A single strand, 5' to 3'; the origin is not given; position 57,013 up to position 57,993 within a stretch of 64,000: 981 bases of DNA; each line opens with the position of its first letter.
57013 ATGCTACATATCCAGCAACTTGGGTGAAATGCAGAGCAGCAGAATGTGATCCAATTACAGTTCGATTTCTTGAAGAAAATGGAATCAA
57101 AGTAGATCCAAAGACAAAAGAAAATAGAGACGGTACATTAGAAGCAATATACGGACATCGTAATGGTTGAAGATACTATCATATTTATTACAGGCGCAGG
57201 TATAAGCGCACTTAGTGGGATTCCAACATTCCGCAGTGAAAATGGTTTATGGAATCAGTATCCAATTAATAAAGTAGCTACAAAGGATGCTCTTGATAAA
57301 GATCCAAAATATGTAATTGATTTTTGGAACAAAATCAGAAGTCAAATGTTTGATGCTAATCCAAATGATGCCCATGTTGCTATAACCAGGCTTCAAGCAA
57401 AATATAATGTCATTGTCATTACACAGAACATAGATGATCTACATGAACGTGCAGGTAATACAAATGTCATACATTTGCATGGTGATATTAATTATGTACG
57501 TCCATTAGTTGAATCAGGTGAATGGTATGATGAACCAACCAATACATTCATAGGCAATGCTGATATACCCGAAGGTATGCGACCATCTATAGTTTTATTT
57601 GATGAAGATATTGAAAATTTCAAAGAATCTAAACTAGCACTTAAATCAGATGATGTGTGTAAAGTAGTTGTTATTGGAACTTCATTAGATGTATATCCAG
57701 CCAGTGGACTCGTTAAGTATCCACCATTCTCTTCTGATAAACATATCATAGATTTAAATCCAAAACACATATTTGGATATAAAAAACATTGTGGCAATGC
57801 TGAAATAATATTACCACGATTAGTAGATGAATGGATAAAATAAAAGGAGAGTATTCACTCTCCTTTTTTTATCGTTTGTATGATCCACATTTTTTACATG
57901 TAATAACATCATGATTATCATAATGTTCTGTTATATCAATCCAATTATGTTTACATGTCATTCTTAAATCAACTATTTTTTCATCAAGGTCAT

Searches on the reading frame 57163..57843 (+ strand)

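Call 74: search_protein_families(library=phrogs, proteins=[window:57163-57843:+], max_evalue=0.00001)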
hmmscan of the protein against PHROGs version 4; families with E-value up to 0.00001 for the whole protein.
window:57163-57843:+ (226 aa): 1 family
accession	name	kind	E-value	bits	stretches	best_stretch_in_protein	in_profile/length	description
phrog_2162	-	DNA, RNA and nucleotide metabolism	6.6e-36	125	1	4-199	11-226/277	Sir2 (NAD-dependent deacetylase)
